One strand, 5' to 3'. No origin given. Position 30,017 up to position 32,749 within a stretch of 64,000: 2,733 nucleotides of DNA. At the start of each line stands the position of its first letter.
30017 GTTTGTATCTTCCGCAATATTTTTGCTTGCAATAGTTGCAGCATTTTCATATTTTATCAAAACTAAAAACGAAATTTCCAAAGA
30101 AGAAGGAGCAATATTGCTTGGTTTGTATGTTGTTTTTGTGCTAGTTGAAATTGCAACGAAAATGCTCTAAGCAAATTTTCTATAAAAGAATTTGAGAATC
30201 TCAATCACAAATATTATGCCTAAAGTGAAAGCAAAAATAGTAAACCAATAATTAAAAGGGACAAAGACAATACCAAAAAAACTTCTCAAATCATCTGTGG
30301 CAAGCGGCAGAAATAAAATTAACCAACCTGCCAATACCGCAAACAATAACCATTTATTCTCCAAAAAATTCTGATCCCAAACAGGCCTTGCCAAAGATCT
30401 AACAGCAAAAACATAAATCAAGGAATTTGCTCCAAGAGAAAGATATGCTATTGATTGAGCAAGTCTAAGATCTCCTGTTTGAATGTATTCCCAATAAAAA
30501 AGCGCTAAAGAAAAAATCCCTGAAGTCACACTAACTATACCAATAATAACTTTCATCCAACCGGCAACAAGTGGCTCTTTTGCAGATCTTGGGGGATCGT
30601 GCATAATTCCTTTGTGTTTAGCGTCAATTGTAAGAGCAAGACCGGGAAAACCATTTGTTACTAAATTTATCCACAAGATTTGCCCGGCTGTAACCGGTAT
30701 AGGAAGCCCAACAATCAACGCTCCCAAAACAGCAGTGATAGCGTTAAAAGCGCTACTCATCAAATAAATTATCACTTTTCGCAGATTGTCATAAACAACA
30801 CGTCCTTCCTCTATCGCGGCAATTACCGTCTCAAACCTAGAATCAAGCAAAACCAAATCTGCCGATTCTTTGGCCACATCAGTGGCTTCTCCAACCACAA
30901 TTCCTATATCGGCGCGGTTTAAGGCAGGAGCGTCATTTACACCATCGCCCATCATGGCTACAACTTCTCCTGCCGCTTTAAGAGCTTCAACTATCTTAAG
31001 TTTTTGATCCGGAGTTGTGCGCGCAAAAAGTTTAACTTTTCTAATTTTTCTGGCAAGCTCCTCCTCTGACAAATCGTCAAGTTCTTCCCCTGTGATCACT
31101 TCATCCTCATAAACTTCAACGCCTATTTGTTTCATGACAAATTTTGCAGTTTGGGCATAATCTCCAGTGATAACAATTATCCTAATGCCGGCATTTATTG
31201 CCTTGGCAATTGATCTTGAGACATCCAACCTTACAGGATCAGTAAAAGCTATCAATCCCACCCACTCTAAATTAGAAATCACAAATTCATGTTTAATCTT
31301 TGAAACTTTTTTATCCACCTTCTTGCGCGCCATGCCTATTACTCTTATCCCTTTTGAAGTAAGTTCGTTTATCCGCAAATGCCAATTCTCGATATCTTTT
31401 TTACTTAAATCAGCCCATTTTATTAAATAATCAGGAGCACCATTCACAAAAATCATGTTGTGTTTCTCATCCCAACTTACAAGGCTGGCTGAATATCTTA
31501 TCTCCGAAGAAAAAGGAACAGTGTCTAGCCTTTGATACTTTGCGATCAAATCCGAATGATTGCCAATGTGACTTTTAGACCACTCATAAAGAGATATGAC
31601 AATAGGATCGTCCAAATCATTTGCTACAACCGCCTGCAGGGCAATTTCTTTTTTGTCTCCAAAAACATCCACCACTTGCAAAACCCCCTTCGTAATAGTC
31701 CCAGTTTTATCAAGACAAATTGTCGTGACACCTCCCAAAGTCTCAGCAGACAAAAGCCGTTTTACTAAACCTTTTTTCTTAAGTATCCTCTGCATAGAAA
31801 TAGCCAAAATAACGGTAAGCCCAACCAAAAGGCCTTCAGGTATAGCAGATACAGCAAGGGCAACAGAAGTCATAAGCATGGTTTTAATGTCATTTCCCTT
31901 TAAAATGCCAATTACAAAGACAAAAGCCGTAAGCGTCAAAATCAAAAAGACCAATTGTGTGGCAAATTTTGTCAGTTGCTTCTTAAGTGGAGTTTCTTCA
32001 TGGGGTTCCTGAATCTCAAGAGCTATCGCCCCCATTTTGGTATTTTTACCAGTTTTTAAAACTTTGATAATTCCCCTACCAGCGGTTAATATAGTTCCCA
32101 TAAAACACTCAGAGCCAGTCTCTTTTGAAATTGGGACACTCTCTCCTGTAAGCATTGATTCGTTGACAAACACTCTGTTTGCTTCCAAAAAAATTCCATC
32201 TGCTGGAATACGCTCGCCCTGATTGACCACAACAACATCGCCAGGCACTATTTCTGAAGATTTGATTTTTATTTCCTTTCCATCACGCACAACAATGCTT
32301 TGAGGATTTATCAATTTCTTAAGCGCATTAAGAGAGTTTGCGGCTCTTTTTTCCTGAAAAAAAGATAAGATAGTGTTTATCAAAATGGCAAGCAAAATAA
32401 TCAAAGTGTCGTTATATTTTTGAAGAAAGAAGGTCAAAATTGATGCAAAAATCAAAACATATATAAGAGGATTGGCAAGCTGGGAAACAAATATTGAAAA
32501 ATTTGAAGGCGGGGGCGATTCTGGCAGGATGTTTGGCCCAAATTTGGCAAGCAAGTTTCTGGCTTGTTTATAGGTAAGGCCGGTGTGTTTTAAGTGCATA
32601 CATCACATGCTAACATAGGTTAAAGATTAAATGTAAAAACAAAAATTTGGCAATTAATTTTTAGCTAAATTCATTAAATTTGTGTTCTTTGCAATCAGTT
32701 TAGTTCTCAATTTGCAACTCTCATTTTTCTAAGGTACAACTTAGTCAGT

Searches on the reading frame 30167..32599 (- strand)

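Call 36: search_protein_families(library=pfam, max_evalue=0.001, proteins=[window:30167-32599:-])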
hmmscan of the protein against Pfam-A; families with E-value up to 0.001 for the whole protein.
window:30167-32599:- (810 aa): 6 families
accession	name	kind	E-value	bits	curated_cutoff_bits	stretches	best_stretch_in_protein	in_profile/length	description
PF00122.25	E1-E2_ATPase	-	3.8e-50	170.4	28.1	1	96-275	2-181/181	E1-E2 ATPase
PF00689.26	Cation_ATPase_C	-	8.8e-36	123.7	27.3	1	633-805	1-175/175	Cation transporting ATPase, C-terminus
PF00702.32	Hydrolase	-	5.1e-21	76.4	26.4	1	292-564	2-191/191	haloacid dehalogenase-like hydrolase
PF00690.31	Cation_ATPase_N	-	5.8e-14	51.9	20.4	1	5-55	18-68/69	Cation transporter/ATPase, N-terminus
PF13246.12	Cation_ATPase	-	2.7e-07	31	21.7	1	311-394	18-86/91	Cation transport ATPase (P-type)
PF08282.18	Hydrolase_3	-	3.3e-07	30.8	20.9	1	535-592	194-251/255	haloacid dehalogenase-like hydrolase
